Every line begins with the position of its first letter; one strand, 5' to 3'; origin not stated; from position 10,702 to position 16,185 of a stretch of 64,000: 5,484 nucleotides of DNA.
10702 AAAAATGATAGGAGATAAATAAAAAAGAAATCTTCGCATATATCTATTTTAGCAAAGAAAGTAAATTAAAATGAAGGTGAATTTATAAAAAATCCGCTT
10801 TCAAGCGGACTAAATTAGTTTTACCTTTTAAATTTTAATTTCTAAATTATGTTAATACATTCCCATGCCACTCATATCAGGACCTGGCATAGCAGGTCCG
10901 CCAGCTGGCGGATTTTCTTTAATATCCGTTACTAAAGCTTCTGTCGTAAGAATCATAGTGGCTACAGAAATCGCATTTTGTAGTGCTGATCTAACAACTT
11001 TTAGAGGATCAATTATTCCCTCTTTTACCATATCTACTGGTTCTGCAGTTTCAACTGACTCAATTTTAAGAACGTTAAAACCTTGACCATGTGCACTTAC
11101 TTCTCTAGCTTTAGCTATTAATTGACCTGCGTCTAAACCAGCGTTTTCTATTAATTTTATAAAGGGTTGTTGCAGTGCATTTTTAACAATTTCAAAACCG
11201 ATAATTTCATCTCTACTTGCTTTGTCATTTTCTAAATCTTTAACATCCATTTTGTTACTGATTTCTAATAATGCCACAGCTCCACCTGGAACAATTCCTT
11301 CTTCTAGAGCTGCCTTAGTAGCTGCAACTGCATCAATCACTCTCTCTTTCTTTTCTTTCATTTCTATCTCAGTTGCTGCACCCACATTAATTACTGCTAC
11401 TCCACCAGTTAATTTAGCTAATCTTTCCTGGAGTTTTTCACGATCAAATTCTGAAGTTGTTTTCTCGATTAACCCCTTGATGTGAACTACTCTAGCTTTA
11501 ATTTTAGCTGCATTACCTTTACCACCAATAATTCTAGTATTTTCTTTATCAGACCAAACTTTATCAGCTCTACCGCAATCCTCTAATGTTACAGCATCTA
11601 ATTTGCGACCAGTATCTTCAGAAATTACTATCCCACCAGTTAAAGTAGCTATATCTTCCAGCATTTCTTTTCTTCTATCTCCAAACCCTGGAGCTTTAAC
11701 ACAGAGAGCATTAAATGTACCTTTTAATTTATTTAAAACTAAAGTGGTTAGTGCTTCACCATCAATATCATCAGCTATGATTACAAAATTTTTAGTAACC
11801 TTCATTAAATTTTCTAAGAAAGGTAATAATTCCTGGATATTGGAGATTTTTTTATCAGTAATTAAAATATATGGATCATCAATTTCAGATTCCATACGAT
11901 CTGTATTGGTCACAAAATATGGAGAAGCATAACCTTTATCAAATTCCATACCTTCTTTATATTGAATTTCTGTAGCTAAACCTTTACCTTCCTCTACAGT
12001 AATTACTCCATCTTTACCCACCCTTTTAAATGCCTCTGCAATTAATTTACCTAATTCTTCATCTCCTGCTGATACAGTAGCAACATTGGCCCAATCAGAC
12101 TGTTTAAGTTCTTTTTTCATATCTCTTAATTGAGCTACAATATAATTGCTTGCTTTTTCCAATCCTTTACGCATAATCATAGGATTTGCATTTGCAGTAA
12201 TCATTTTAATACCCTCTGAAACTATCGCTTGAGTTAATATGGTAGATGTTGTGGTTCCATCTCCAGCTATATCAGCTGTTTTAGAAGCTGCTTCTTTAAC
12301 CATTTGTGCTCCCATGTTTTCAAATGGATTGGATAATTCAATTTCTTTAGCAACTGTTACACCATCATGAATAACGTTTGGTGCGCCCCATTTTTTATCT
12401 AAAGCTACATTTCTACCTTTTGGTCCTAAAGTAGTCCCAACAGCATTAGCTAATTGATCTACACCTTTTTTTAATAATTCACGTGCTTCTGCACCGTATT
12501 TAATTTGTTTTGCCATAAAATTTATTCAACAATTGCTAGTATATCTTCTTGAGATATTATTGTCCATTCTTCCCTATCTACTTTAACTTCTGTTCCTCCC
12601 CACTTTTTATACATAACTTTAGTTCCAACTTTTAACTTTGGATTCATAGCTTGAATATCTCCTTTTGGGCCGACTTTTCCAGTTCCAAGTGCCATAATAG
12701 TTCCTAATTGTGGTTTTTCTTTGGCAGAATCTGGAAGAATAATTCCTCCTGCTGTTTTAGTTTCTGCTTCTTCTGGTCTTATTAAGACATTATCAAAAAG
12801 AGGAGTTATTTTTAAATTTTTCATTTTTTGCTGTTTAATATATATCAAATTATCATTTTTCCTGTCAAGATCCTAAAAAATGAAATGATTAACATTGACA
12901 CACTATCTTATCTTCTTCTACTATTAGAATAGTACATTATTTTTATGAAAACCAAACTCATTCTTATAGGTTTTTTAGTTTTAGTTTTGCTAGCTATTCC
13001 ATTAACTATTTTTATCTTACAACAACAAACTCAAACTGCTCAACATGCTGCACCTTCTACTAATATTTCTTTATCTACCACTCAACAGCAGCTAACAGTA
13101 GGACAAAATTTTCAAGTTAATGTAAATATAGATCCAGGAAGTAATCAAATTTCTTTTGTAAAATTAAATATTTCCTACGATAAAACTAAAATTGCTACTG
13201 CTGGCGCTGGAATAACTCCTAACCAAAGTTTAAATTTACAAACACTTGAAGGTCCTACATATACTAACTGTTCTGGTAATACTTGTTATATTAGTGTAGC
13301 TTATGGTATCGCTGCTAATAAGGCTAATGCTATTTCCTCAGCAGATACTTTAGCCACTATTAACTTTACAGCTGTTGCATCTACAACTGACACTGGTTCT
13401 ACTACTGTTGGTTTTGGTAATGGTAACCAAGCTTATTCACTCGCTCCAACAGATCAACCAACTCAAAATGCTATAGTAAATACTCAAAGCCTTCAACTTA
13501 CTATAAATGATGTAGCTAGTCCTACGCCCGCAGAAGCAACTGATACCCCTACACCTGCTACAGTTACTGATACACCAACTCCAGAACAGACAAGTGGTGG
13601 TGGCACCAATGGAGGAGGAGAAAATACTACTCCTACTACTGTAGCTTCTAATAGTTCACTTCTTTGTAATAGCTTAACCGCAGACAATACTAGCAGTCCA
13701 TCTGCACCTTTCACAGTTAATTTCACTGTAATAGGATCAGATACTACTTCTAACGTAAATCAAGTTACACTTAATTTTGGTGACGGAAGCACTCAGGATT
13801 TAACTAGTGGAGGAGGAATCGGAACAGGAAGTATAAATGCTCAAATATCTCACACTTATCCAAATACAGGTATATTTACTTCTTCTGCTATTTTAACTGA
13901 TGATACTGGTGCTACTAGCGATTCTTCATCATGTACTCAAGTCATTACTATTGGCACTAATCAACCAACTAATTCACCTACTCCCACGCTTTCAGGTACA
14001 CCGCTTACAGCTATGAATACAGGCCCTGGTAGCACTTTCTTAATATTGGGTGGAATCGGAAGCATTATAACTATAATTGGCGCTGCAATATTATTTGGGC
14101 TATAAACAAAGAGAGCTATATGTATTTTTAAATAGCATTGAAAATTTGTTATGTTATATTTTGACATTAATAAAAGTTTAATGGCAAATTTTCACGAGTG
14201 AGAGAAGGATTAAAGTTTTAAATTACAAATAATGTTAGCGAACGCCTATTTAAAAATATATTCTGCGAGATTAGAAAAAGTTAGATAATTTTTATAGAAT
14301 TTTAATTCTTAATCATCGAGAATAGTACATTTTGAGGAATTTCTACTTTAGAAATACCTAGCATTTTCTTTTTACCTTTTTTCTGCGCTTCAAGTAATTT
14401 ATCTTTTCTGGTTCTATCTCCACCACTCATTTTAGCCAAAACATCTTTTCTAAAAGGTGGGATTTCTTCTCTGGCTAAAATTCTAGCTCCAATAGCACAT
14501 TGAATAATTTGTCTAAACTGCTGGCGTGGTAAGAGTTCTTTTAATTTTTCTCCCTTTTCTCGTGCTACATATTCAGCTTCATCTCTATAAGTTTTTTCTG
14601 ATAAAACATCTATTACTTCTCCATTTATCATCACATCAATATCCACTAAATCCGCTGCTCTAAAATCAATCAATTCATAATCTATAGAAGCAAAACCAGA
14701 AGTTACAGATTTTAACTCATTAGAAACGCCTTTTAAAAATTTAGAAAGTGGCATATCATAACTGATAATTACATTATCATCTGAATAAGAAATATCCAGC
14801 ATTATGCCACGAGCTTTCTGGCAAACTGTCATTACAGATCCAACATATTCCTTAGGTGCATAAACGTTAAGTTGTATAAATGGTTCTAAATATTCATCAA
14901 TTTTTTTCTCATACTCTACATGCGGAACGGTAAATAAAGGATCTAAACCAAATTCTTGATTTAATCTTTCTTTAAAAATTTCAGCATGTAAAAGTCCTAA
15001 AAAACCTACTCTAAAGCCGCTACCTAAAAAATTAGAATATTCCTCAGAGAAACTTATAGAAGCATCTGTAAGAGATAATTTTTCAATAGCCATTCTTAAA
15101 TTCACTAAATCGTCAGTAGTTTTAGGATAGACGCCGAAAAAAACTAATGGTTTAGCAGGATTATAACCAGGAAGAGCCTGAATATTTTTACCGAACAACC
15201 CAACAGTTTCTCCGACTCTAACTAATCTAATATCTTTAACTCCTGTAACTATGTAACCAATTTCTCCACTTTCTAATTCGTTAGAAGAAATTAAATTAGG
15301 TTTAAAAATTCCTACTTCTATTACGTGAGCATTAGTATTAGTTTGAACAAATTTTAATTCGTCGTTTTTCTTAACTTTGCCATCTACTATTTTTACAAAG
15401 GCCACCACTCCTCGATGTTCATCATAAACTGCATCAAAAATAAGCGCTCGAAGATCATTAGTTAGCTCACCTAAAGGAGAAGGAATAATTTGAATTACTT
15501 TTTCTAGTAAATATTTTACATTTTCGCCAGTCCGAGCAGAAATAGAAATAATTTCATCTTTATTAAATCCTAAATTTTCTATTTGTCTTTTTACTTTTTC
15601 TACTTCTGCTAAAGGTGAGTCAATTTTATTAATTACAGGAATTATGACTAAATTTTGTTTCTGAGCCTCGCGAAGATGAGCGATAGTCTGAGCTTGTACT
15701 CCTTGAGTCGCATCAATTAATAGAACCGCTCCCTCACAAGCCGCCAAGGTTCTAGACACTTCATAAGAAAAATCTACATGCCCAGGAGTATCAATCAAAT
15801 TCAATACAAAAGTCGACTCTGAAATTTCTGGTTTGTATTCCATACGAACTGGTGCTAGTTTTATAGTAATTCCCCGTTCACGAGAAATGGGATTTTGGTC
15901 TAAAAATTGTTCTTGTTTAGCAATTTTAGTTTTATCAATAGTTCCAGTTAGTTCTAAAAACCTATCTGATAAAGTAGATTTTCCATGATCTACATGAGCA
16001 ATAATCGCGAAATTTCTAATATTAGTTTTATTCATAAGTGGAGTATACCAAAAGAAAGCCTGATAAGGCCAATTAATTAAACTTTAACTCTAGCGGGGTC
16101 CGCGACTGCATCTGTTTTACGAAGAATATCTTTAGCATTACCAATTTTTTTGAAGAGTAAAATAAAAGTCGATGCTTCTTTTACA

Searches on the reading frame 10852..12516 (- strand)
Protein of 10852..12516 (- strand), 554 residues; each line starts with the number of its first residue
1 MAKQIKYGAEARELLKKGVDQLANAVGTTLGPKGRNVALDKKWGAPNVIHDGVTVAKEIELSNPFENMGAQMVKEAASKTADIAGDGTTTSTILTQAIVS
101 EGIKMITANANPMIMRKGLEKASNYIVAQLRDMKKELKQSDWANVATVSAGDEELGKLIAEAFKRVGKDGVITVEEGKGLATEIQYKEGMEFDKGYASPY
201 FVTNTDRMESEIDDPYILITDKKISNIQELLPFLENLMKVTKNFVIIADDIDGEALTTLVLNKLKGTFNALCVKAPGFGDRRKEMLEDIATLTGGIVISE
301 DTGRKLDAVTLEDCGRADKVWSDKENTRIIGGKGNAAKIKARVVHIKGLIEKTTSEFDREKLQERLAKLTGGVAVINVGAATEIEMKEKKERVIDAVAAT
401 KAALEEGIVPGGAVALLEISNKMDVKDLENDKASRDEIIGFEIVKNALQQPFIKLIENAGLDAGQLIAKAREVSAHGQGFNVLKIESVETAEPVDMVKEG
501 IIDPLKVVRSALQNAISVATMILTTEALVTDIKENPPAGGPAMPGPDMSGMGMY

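Call 96: search_protein_families(library=pfam, proteins=[window:10852-12516:-], max_evalue=0.001)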
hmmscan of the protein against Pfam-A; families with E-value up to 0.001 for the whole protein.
window:10852-12516:- (554 aa): 1 family
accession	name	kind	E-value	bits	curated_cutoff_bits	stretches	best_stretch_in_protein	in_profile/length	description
PF00118.29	Cpn60_TCP1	-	1.5e-68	232.2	34.3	1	22-531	1-488/490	TCP-1/cpn60 chaperonin family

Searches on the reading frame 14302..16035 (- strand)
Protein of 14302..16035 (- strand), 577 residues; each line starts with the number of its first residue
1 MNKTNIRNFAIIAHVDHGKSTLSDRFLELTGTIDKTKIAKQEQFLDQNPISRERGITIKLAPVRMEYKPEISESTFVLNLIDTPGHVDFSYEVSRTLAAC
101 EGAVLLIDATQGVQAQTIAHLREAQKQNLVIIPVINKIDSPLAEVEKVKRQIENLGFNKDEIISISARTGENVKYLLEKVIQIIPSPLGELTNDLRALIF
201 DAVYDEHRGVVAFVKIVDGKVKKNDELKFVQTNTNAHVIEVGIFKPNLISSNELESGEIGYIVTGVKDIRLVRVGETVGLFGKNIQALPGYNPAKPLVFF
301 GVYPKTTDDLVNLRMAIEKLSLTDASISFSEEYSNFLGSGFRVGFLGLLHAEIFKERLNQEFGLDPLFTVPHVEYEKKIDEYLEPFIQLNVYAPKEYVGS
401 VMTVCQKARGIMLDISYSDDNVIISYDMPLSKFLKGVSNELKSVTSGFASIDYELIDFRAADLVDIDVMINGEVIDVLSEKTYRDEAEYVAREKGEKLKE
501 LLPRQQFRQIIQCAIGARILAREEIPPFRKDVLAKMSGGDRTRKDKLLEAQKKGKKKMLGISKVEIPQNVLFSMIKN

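Call 96: search_protein_families(library=pfam, proteins=[window:14302-16035:-], max_evalue=0.001)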
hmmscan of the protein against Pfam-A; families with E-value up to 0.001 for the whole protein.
window:14302-16035:- (577 aa): 6 families
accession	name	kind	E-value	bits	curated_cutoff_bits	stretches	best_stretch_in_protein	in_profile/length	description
PF00009.33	GTP_EFTU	-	8.8e-56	188.9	26.5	1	5-186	2-188/188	Elongation factor Tu GTP binding domain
PF06421.17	LepA_C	-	3.9e-33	114.2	29.7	1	470-575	1-106/107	GTP-binding protein LepA C-terminus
PF00679.30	EFG_C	-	5.8e-18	65.1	27.9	1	382-464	2-84/89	Elongation factor G C-terminus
PF03144.31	GTP_EFTU_D2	-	4.3e-08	33.9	30.3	1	209-278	1-72/73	Elongation factor Tu domain 2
PF22042.2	EF-G_D2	-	7.7e-06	26.4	27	1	195-231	2-38/84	Elongation factor G domain 2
PF14492.12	EFG_III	-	0.00041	20.8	27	0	295-365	3-70/75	Elongation Factor G, domain III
